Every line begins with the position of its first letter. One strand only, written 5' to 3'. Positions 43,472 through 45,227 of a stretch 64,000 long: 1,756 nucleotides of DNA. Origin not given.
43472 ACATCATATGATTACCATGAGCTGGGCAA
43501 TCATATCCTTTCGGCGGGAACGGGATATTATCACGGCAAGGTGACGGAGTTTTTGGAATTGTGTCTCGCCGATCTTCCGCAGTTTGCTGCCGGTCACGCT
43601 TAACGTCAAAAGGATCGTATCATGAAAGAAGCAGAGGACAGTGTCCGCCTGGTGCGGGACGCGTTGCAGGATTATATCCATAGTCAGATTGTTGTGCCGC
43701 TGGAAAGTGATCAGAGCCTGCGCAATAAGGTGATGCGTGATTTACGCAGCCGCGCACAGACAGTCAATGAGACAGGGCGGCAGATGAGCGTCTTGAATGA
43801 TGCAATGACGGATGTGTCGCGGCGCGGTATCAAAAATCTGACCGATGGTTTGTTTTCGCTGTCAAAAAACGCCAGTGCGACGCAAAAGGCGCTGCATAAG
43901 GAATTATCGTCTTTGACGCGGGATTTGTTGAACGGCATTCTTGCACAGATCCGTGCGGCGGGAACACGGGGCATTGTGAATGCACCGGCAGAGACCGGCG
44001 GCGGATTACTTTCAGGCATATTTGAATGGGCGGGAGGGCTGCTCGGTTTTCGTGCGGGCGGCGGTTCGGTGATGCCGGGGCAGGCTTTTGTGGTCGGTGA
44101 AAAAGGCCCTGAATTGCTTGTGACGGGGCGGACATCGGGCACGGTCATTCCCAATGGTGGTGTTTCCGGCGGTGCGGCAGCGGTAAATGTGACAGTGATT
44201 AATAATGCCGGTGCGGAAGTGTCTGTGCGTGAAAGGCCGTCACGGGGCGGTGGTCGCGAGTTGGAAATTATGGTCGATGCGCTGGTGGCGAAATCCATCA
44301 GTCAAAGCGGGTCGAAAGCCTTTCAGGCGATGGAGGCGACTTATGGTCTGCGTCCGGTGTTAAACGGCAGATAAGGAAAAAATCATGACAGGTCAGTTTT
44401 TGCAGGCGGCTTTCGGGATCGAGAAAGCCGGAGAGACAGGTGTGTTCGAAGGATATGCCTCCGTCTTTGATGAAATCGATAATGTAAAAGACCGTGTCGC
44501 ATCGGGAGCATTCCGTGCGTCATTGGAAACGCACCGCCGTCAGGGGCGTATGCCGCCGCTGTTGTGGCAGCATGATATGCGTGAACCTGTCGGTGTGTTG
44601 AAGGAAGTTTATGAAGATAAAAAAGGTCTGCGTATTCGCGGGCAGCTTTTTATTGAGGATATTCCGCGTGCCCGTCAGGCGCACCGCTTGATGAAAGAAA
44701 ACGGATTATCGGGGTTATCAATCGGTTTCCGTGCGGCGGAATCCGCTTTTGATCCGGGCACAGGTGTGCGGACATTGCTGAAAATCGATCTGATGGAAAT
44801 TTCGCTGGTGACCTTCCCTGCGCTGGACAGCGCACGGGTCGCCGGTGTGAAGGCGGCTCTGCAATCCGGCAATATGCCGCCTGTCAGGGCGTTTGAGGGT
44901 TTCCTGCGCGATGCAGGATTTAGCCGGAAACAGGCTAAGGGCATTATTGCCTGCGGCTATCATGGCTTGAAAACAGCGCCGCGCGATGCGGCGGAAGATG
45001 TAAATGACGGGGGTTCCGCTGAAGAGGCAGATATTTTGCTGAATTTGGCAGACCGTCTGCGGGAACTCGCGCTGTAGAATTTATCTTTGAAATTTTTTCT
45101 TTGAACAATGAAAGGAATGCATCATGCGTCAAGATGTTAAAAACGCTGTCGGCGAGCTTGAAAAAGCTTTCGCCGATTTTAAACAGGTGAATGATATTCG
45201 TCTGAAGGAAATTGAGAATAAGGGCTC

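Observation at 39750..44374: Tail chaperone and tape-measure genes displaced from the tail module and the chaperone duplicated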

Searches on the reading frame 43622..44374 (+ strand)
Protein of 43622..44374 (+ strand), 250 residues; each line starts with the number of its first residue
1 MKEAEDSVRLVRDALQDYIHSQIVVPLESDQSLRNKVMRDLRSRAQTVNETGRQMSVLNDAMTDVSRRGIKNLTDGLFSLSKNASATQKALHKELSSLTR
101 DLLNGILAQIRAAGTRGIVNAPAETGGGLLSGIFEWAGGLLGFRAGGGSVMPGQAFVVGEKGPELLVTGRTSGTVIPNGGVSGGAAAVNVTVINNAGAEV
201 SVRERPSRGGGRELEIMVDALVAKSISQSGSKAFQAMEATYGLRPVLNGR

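Call 3: search_protein_families(library=pfam, proteins=[window:43622-44374:+], max_evalue=1)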
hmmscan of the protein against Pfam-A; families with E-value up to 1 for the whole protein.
window:43622-44374:+ (250 aa): 1 family
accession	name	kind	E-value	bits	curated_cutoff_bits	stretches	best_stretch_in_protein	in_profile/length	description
PF01845.23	CcdB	-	0.019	15.6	28.6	1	14-91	24-95/101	CcdB protein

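Call 4: search_protein_families(library=phrogs, proteins=[window:43622-44374:+], max_evalue=1)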
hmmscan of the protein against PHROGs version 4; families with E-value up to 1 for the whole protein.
window:43622-44374:+ (250 aa): 12 families
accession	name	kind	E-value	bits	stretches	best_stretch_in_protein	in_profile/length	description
phrog_30701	-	unknown function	2.3e-11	44.8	1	102-194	68-161/188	-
phrog_8892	-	tail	9.1e-10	38.8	1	55-226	569-732/752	tail length tape measure protein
phrog_1538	-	tail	1.1e-07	31.9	1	138-232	703-802/811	tail length tape measure protein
phrog_10574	-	tail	1.7e-06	28.1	1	59-192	456-590/640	tail length tape measure protein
phrog_19487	-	tail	0.00036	20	1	101-245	987-1142/1147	tail length tape measure protein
phrog_22443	-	unknown function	0.0015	17.7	1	71-224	905-1047/1064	-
phrog_5062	-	tail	0.0064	16.4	1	141-182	651-691/753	tail length tape measure protein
phrog_19914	-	tail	0.013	14.7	1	69-171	764-869/946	tail length tape measure protein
phrog_7239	-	unknown function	0.048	14.7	1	35-85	8-56/85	-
phrog_16896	-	unknown function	0.13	13.5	1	14-65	23-71/101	-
phrog_3779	-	tail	0.15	11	1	144-178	1135-1168/1225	tail length tape measure protein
phrog_31966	-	unknown function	0.17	13.1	1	30-92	20-89/114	-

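Call 8: find_homologous_proteins(query=window:43622-44374:+)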
Query window:43622-44374:+ (250 aa): 17 proteins with E <= 0.001 among 2961 candidates.
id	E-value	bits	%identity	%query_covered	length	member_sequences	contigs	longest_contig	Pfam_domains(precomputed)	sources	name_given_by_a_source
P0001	5.2e-149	512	98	100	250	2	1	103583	-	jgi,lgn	jgi:hypothetical protein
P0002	6.4e-147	505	97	100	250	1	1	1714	-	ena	-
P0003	2.5e-133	461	87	100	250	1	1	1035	-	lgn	-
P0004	3.2e-124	431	82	100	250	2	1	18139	-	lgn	-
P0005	5.6e-124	430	82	100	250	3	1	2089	-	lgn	-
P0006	2.0e-91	324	65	96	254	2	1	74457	-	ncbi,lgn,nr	ncbi:MAG: hypothetical protein EA357_10575 [Micavibrio sp.]|nr:MAG: hypothetical protein EA357_10575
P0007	1.4e-83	298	58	98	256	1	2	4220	-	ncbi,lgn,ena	-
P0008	3.7e-68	248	52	98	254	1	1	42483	-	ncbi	-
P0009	4.7e-14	71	71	18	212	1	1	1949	-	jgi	jgi:hypothetical protein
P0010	1.3e-8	53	38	41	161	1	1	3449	PF09718.16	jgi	jgi:phage-related minor tail protein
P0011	3.9e-6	45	40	49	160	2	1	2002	-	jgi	-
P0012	1.0e-5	43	30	76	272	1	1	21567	-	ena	-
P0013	5.1e-5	41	48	20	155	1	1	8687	-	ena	-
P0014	5.7e-5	41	57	20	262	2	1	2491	-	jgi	-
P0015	3.7e-4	38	43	34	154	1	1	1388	-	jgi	-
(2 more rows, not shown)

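Call 9: find_encoding_contigs(protein=P0006, flank=10000, max_places=3)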
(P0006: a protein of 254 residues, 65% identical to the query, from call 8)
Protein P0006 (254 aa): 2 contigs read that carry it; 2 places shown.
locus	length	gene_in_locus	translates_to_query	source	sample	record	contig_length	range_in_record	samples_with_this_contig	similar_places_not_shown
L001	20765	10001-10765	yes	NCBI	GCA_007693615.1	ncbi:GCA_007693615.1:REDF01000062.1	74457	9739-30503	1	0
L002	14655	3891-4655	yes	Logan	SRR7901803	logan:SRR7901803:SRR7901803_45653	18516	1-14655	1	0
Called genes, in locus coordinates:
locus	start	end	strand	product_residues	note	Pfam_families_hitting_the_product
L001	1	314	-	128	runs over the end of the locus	PF07378:FlbT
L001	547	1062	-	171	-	-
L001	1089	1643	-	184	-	-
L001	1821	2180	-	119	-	-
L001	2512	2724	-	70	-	-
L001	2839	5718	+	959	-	PF00005:ABC_tran (faint), PF02463:SMC_N (faint), PF13191:AAA_16 (faint), PF13555:AAA_29 (faint), PF20703:nSTAND1 (faint), PF17760:UvrA_inter, PF17755:UvrA_DNA-bind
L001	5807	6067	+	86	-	-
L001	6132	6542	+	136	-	-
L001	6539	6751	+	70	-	-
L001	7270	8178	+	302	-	PF17289:Terminase_6C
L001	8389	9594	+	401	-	PF04860:Phage_portal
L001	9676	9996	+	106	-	-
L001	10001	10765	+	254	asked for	-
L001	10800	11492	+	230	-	PF04586:Peptidase_S78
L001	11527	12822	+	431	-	PF05065:Phage_capsid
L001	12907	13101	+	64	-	-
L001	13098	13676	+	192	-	PF05135:Phage_connect_1 (faint)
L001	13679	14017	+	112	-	PF05521:Phage_HCP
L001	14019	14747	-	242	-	PF08238:Sel1 (weak)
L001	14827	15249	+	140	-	PF11367:Tail_completion_gp17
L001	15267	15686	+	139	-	PF06199:Phage_tail_2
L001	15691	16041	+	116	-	-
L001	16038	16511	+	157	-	PF08875:DUF1833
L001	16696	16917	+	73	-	-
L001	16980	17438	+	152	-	PF00877:NLPC_P60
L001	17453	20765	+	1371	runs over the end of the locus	PF24801:FNIII-A_GpJ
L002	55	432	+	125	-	-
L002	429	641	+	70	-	-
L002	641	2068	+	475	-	PF17289:Terminase_6C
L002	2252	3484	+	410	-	PF04860:Phage_portal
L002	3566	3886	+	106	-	-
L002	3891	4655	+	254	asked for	-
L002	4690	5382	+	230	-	PF04586:Peptidase_S78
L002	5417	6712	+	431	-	PF05065:Phage_capsid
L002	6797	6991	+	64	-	-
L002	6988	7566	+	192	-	PF05135:Phage_connect_1 (faint)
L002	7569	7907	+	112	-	PF05521:Phage_HCP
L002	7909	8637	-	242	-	PF08238:Sel1 (weak)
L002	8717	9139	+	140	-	PF11367:Tail_completion_gp17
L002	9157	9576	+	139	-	PF06199:Phage_tail_2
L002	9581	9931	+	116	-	-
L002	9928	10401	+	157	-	PF08875:DUF1833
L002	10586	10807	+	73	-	-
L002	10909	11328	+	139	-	PF00877:NLPC_P60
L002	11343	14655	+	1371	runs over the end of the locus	PF24801:FNIII-A_GpJ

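Call 10: find_encoding_contigs(protein=P0008, flank=10000, max_places=3)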
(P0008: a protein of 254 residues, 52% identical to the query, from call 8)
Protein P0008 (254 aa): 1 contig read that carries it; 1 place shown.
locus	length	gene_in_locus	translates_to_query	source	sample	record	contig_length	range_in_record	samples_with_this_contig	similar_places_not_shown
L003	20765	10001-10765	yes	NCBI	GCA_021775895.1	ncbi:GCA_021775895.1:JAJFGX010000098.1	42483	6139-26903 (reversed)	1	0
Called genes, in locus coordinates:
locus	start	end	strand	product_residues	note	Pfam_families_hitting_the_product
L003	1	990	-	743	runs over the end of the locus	PF17764:PriA_3primeBD, PF00270:DEAD, PF04851:ResIII, PF00271:Helicase_C (faint), PF18319:Zn_ribbon_PriA, PF18074:PriA_C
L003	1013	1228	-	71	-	-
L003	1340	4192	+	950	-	PF00005:ABC_tran (faint), PF02463:SMC_N (faint), PF13191:AAA_16 (faint), PF13555:AAA_29 (faint), PF20703:nSTAND1 (faint), PF17760:UvrA_inter, PF17755:UvrA_DNA-bind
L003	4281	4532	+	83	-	-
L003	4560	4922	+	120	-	-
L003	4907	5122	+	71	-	-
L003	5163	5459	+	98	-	-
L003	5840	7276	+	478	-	PF17289:Terminase_6C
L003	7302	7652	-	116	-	-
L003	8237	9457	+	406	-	PF04860:Phage_portal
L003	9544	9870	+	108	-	PF11836:Phage_TAC_11 (weak)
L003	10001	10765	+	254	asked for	-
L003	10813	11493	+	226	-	PF04586:Peptidase_S78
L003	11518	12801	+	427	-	PF05065:Phage_capsid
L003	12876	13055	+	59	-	-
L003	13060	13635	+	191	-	PF05135:Phage_connect_1 (weak), PF24163:HCP (weak)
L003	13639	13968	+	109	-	PF05521:Phage_HCP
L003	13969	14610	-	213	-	PF08238:Sel1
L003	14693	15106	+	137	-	PF11367:Tail_completion_gp17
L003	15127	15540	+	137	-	PF06199:Phage_tail_2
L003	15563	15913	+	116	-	-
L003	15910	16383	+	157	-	PF08875:DUF1833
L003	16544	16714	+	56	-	-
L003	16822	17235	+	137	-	PF00877:NLPC_P60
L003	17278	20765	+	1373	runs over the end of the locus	PF24801:FNIII-A_GpJ, PF13550:Phage-tail_3 (weak)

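Call 11: find_encoding_contigs(protein=P0012, flank=10000, max_places=3)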
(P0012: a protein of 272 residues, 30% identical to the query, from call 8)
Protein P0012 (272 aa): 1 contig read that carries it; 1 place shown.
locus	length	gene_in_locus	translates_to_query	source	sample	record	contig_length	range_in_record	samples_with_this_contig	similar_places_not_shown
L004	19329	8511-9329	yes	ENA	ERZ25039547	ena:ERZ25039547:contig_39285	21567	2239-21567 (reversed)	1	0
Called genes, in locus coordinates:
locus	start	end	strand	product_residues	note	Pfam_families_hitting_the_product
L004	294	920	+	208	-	-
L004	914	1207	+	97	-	-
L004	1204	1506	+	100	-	-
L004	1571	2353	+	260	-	PF04860:Phage_portal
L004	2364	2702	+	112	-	-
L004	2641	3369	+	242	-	PF04860:Phage_portal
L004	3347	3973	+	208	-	PF01391:Collagen (weak)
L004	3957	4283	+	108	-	-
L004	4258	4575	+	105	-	-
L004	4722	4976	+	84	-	-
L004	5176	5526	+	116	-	PF05521:Phage_HCP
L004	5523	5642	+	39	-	-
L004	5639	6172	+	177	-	-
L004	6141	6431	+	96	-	PF11367:Tail_completion_gp17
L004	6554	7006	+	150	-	PF06199:Phage_tail_2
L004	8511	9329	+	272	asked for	-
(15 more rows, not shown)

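Call 14: find_related_loci(query=A1, collection=genome_contigs, flank=10000)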
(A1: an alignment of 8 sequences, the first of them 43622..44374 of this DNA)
Query A1 (250 aa) in genome_contigs; peptide patterns used: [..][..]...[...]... (x = any residue, [..] = any of these).
600 stretches matched a pattern (row limit reached: there are more); 472 encode a relative of the query (tblastn E <= 1e-3); the best 80 are kept; 80 distinct loci.
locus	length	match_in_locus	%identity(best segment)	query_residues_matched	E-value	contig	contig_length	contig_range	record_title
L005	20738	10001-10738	52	7-250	2e-72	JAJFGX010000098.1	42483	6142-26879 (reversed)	MAG: Alphaproteobacteria bacterium isolate OFTM170 OFTM170_97, whole genome shotgun sequence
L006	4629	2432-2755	38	127-250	4e-18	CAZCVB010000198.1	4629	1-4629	MAG TPA_asm: uncultured Desulfobacteraceae bacterium isolate binchicken_co256_219 genome assembly, contig: NODE_60483_le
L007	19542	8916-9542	30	70-247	2e-16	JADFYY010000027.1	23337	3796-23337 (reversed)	MAG: Magnetococcales bacterium isolate nHA1bin2 nHA1_bin2_NODE_27_length_23337_cov_5.693895, whole genome shotgun sequen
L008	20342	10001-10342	37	138-246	2e-15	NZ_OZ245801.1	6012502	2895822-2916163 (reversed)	MAG: Reyranella sp. isolate 1b7baf7f-a1bb-461f-a1bd-400e2722d697 chromosome 1, complete sequence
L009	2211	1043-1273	49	127-205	6e-15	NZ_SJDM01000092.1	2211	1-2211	Crenalkalicoccus roseus strain YIM 78023 Scaffold92, whole genome shotgun sequence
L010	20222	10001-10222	49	129-205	3e-14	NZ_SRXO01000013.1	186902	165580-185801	Siccirubricoccus phaeus strain 1-3 Scaffold13, whole genome shotgun sequence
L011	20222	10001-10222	49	129-205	4e-14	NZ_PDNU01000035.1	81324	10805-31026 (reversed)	Pseudoroseomonas rhizosphaerae strain YW11 contig35, whole genome shotgun sequence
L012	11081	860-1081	49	129-205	4e-14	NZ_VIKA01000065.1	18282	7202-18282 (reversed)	Elioraea sp. Yellowstone NODE_65_length_18282_cov_106.725, whole genome shotgun sequence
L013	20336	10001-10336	41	124-245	7e-15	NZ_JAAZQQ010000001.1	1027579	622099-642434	Roseicyclus persicicus strain KMU-115 contig1, whole genome shotgun sequence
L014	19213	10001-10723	31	16-244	9e-14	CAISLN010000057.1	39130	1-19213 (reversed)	MAG: uncultured beta proteobacterium isolate Day6-2_bin-221 genome assembly, contig: bin-221:057/132, whole genome shotg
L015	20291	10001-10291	45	101-192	1e-13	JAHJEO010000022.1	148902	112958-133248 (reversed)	MAG: Gammaproteobacteria bacterium isolate Modern_marine_glass_biofilm.mb.13 Modern_marine_glas.mb.13_k141_954205, whole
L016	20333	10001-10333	39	102-205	3e-13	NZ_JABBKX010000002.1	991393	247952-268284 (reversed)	Neoroseomonas marina strain JC162 Scaffold2, whole genome shotgun sequence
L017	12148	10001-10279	44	144-245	3e-13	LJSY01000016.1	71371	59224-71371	MAG: Rhodobacteraceae bacterium HLUCCO18 ITZY_scaf_136, whole genome shotgun sequence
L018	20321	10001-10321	40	100-195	4e-13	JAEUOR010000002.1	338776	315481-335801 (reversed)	MAG: Burkholderiales bacterium isolate new MAG-204 k141_1989892, whole genome shotgun sequence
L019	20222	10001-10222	49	129-205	4e-14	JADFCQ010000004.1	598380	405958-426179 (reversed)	Acetobacteraceae bacterium H6797 19074_4, whole genome shotgun sequence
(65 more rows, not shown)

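Call 16: find_encoding_contigs(protein=P0004, flank=10000, max_places=2)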
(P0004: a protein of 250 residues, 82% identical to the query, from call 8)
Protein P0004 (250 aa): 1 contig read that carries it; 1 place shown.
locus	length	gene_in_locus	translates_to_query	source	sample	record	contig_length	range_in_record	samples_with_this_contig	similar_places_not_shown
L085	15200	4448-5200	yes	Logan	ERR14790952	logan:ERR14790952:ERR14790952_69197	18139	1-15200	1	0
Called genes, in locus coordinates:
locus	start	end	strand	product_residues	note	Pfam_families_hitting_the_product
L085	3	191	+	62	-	?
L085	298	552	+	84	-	-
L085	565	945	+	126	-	PF11836:Phage_TAC_11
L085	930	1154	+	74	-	-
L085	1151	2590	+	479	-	PF17289:Terminase_6C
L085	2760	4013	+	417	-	PF04860:Phage_portal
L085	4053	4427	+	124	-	-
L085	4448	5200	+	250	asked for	-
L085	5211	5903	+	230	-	PF04586:Peptidase_S78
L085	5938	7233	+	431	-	PF05065:Phage_capsid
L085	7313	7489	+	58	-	-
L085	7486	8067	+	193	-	PF05135:Phage_connect_1 (faint)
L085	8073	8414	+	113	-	PF05521:Phage_HCP (weak)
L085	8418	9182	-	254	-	PF08238:Sel1 (weak)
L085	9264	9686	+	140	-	PF11367:Tail_completion_gp17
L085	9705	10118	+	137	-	PF06199:Phage_tail_2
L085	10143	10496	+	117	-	-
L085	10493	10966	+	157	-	PF08875:DUF1833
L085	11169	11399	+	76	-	-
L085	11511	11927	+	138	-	PF00877:NLPC_P60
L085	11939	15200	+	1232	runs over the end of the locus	PF24801:FNIII-A_GpJ, PF13550:Phage-tail_3 (weak)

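Call 17: find_encoding_contigs(protein=P0007, flank=10000, max_places=3)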
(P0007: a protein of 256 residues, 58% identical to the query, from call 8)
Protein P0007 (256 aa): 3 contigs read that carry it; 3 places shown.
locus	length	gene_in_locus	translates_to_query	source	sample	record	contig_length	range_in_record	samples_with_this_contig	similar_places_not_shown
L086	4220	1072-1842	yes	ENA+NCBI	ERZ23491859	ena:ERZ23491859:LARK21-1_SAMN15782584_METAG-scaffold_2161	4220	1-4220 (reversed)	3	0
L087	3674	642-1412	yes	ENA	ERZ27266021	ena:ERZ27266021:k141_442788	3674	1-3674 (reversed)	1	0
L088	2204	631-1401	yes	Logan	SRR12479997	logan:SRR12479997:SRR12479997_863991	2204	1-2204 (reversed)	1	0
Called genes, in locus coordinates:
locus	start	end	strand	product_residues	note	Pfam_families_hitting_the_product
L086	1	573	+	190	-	?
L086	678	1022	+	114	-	-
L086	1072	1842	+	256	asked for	-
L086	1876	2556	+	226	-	PF04586:Peptidase_S78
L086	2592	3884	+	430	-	PF05065:Phage_capsid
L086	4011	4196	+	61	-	-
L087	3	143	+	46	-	?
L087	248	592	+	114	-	-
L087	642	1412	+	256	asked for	-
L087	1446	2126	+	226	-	PF04586:Peptidase_S78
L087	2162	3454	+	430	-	PF05065:Phage_capsid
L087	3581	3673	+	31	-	?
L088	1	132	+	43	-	?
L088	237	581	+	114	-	-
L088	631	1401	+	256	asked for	-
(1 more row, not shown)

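Call 27: search_solved_structures(query=A1, max_evalue=1, show_alignments=2)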
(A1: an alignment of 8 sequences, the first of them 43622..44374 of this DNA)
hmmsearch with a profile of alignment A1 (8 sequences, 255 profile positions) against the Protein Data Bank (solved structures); distinct sequences matched with E-value up to 1: 6.
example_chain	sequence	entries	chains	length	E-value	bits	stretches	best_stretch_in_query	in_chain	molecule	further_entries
9occ_M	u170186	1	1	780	7.8e-08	35.2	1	119-236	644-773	Tail tape measure protein gp18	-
9e5c_1c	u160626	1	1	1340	0.062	15.8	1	21-106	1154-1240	CMF5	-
1g3i_A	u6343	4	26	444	0.12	14.9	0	66-121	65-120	ATP-DEPENDENT HSLU PROTEASE ATP-BINDING SUBUNIT HSLU | HEAT SHOCK PROTEIN HSLU | ATP-DEPENDENT HSL PROTEASE ATP-BINDING SUBUNIT HSLU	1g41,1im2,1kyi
8emb_A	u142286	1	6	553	0.37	13.3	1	177-226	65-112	DNA-directed RNA polymerase subunit beta'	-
3tnu_B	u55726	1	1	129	0.43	13.1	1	41-113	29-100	Keratin, type II cytoskeletal 5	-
7e1t_C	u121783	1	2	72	0.46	13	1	10-60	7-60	Isoform 2 of Nuclear distribution protein nudE homolog 1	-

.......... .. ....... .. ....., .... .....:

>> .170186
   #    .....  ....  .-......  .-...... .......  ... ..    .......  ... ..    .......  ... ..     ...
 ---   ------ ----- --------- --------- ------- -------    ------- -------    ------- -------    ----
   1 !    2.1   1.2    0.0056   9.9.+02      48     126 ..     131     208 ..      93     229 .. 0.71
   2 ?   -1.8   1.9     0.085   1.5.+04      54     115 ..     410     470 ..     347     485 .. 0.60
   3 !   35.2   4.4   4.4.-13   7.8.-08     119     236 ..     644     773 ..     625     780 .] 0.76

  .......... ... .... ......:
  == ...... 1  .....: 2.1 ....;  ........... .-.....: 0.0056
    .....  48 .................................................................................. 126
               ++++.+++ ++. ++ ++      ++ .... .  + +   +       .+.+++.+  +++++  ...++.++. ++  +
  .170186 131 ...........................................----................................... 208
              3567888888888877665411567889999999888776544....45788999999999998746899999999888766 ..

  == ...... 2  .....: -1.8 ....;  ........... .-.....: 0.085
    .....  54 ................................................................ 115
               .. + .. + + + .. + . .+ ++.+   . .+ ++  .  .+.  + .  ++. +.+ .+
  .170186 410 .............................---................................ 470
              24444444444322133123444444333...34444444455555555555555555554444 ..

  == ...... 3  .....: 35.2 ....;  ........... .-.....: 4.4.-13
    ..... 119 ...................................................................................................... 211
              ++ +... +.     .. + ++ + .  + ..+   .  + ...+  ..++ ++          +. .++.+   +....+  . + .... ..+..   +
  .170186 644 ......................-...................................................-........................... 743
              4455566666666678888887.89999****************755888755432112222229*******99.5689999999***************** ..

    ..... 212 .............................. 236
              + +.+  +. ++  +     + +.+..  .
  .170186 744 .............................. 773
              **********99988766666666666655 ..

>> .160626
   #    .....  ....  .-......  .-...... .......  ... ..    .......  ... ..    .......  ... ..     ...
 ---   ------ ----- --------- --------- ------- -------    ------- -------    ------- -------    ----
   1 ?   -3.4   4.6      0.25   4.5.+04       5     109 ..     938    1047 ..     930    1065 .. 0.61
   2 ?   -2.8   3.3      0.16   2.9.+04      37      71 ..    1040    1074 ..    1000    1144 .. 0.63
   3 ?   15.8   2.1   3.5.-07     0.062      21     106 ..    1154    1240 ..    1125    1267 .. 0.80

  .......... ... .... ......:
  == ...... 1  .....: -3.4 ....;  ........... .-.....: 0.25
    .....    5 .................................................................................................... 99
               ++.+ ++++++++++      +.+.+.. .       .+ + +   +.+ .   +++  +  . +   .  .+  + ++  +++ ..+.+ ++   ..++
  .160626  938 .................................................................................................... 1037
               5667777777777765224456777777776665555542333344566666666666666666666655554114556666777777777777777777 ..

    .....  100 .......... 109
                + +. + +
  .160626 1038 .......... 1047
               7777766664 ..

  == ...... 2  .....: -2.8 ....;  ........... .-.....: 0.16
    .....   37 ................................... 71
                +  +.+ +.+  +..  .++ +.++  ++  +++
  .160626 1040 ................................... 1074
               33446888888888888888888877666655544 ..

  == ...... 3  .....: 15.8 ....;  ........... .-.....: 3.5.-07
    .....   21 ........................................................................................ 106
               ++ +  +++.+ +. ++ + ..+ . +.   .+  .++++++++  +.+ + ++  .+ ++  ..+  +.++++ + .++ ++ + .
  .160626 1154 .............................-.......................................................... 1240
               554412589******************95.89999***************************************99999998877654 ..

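Call 77: search_dna_similar(query=window:43622-44374:+, collection=phages, mode=protein, max_evalue=0.001, max_rows=15)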
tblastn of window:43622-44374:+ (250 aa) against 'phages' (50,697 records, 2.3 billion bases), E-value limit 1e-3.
No match.

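Call 82: search_protein_families(library=ncbifam, proteins=[window:43622-44374:+], max_evalue=0.1)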
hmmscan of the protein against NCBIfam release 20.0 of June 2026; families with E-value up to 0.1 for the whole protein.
window:43622-44374:+ (250 aa): 1 family
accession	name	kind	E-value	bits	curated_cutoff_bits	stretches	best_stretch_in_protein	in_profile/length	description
NF047706.1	LIC12611_phage_tail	subfamily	0.056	12.1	480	0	144-192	546-589/628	LIC12611 family phage tail protein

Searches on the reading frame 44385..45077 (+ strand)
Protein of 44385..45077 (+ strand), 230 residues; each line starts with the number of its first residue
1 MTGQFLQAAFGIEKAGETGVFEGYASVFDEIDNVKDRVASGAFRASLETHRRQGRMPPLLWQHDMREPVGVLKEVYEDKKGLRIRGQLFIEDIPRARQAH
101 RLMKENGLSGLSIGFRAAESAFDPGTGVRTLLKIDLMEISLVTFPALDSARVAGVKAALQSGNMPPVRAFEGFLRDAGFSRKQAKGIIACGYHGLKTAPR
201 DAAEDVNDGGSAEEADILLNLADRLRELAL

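Call 7: search_protein_families(library=pfam, proteins=[window:44385-45077:+], max_evalue=0.01)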
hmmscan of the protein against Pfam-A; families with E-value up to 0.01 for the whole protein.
window:44385-45077:+ (230 aa): 1 family
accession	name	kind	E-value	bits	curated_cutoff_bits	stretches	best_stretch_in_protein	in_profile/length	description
PF04586.22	Peptidase_S78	-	1e-33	117.3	21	1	16-159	12-159/165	Caudovirus prohead serine protease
